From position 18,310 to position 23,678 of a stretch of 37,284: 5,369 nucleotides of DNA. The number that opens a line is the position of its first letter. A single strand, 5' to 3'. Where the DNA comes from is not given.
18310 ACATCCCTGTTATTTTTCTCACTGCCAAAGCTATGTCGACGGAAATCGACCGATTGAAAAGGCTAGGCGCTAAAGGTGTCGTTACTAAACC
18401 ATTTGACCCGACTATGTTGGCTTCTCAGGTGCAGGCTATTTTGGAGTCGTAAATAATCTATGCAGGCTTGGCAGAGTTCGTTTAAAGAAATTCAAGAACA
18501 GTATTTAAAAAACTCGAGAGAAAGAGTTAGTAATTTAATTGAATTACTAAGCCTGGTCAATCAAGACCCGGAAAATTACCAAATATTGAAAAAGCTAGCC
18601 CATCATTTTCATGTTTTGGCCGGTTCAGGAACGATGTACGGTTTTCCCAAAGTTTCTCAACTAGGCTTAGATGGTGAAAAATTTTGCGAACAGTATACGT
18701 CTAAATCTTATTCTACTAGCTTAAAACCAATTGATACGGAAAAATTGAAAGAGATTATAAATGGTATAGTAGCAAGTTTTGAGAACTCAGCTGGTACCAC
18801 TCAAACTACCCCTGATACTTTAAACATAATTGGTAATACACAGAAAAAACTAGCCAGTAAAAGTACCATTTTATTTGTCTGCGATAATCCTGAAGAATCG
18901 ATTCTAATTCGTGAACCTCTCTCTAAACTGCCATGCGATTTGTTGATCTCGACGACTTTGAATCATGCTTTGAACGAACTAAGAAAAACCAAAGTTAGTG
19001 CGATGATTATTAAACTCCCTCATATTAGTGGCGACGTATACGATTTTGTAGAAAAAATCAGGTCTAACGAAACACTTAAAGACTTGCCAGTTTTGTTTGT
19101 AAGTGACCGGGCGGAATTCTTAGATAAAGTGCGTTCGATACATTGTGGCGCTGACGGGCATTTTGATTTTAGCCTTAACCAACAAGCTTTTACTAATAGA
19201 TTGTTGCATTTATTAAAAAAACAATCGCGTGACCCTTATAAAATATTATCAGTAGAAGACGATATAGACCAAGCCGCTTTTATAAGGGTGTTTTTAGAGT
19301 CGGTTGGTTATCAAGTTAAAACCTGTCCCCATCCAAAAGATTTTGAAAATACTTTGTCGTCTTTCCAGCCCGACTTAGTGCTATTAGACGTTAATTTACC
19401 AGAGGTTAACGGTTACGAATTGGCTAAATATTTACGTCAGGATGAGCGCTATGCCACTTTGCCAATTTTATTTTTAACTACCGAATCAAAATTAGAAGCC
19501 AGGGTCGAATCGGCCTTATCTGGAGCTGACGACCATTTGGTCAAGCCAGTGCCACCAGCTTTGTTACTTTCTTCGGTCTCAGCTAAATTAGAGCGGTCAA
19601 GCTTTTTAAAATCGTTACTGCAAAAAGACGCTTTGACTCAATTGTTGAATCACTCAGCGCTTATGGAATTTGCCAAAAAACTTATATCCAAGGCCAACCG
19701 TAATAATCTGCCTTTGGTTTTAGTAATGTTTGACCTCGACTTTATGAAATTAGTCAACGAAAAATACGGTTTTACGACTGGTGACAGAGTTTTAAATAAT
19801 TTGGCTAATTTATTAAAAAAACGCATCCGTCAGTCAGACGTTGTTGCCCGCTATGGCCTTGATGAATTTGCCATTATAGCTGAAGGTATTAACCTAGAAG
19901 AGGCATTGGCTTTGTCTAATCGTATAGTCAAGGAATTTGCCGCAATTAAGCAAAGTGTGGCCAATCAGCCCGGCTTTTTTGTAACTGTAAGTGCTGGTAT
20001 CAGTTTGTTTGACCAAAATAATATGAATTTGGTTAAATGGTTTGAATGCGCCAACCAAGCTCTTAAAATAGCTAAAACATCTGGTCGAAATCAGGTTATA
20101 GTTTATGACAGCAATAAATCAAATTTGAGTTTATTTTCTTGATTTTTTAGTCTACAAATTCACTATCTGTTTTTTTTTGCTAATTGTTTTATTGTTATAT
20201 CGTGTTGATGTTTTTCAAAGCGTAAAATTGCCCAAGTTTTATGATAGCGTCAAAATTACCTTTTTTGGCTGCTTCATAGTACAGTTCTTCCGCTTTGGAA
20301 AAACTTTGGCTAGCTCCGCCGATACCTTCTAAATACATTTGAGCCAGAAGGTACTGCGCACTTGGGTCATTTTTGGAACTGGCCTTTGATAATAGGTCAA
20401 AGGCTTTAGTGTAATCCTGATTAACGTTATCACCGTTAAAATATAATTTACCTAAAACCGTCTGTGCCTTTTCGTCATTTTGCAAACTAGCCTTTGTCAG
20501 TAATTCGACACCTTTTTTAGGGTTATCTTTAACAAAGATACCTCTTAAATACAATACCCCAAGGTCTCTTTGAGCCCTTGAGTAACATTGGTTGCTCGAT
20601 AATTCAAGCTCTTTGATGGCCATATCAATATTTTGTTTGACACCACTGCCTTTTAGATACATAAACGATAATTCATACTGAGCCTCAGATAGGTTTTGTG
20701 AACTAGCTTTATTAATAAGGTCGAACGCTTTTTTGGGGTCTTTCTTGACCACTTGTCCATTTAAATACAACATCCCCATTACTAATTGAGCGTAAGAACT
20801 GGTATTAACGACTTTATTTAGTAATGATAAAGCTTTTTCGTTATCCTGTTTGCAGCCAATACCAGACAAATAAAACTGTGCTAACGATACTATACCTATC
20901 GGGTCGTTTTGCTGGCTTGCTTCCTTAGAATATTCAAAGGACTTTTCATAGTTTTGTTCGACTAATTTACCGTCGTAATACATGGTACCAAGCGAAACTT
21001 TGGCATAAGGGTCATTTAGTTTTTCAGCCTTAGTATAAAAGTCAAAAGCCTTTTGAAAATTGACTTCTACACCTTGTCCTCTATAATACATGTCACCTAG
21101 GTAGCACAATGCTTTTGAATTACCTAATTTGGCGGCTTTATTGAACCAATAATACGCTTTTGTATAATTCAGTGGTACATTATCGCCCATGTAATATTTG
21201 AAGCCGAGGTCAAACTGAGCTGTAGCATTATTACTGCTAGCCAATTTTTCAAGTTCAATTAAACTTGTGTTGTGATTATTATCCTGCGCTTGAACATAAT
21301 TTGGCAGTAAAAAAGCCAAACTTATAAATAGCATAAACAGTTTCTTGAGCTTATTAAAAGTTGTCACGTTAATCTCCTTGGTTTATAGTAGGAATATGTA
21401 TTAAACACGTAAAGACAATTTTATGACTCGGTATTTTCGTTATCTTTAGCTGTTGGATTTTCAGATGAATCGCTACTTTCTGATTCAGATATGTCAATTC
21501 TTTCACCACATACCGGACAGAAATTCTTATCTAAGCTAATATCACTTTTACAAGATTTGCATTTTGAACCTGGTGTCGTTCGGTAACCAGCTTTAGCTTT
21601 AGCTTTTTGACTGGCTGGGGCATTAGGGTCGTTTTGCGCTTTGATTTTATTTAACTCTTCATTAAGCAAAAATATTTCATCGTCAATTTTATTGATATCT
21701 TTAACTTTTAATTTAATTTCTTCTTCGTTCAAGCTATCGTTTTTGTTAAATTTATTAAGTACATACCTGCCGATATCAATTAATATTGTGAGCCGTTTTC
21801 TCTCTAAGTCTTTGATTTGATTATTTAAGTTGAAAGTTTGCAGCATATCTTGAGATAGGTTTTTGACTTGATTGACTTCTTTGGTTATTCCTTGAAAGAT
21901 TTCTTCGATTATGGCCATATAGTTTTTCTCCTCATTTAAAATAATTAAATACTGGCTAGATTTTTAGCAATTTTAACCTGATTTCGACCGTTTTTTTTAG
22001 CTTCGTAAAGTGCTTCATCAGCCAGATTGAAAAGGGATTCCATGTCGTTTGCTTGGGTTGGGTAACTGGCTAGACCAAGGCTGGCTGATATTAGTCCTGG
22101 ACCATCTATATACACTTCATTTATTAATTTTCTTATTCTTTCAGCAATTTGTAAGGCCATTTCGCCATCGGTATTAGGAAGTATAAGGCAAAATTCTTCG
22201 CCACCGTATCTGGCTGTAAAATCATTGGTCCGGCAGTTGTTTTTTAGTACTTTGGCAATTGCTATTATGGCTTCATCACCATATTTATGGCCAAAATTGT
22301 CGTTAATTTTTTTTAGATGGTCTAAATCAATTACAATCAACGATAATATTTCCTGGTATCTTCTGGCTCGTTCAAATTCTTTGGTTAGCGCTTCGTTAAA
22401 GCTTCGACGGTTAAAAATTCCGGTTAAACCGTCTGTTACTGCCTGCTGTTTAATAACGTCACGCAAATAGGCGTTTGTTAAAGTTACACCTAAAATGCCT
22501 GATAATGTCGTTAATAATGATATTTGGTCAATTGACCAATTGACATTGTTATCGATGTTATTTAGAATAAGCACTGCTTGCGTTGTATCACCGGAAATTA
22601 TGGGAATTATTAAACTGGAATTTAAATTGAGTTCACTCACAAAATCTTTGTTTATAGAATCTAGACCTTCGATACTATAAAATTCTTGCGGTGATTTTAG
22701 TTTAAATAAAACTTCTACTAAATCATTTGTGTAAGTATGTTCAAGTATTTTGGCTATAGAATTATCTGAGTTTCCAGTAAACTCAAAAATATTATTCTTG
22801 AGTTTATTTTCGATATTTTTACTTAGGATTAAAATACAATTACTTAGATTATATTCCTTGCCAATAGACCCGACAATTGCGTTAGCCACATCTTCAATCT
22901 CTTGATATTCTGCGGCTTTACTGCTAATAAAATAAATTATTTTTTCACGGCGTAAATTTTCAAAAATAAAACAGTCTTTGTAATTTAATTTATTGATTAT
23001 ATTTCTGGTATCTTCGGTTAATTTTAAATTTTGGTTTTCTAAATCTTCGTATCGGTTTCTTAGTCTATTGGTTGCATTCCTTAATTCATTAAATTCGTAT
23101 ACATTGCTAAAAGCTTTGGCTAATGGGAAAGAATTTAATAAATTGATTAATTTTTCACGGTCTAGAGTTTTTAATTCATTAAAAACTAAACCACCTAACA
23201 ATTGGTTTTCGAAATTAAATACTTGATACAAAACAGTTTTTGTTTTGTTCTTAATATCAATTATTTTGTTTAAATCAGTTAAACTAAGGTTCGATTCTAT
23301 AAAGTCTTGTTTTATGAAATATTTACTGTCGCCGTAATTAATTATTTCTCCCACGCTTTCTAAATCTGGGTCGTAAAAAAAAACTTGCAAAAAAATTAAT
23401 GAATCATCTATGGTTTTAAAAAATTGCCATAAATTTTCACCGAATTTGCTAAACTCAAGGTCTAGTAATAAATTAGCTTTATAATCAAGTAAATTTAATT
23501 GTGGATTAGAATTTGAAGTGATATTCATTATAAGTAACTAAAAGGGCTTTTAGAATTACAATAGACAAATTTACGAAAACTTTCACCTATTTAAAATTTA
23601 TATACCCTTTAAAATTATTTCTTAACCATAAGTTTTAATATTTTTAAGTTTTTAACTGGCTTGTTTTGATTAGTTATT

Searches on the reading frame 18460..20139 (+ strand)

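Call 101: search_protein_families(library=pfam, proteins=[window:18460-20139:+], max_evalue=0.00001)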
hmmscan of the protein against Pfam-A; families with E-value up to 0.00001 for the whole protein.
window:18460-20139:+ (560 aa): 2 families
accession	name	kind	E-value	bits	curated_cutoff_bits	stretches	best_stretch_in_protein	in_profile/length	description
PF00990.26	GGDEF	-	1.8e-36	125.8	23.8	1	389-545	3-161/161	Diguanylate cyclase, GGDEF domain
PF00072.30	Response_reg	-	3.3e-29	101.7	30.2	1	262-373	1-110/111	Response regulator receiver domain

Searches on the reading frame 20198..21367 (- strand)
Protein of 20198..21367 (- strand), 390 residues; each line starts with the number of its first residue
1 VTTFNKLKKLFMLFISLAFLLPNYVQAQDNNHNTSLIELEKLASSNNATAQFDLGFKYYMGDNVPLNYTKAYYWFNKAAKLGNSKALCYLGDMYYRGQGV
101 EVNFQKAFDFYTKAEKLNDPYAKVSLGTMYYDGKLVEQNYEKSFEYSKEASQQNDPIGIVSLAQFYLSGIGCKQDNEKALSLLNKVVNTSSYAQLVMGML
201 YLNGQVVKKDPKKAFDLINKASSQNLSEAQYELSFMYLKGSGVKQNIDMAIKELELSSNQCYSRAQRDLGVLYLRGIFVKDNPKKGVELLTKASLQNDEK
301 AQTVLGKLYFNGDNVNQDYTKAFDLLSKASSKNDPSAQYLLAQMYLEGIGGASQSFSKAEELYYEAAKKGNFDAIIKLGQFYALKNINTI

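Call 101: search_protein_families(library=pfam, proteins=[window:20198-21367:-], max_evalue=0.00001)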
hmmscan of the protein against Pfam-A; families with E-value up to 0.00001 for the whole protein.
window:20198-21367:- (390 aa): 1 family
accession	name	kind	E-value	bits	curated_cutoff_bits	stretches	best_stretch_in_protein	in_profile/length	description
PF08238.18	Sel1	-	1.3e-70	231.8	30.7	5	49-83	2-36/36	Sel1 repeat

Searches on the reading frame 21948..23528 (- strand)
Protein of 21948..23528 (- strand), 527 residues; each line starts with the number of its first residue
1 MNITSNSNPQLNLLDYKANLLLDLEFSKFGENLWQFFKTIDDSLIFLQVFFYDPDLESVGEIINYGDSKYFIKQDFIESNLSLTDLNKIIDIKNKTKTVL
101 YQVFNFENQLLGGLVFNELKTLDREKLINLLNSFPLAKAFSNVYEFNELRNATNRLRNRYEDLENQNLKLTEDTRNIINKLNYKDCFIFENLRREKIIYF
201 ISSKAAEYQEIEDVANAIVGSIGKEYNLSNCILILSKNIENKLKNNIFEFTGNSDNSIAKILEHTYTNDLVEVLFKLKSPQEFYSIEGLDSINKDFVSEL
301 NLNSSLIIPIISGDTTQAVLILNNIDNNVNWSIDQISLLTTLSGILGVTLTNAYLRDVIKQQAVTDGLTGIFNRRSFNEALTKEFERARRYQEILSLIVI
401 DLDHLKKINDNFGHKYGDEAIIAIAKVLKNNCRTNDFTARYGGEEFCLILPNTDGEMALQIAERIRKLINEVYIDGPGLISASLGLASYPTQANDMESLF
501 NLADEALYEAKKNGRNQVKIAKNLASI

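Call 101: search_protein_families(library=pfam, proteins=[window:21948-23528:-], max_evalue=0.00001)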
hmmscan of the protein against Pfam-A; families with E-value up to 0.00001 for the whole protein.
window:21948-23528:- (527 aa): 1 family
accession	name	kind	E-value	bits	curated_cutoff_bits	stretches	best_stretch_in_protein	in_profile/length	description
PF00990.26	GGDEF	-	3e-47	160.8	23.8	1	363-517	1-161/161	Diguanylate cyclase, GGDEF domain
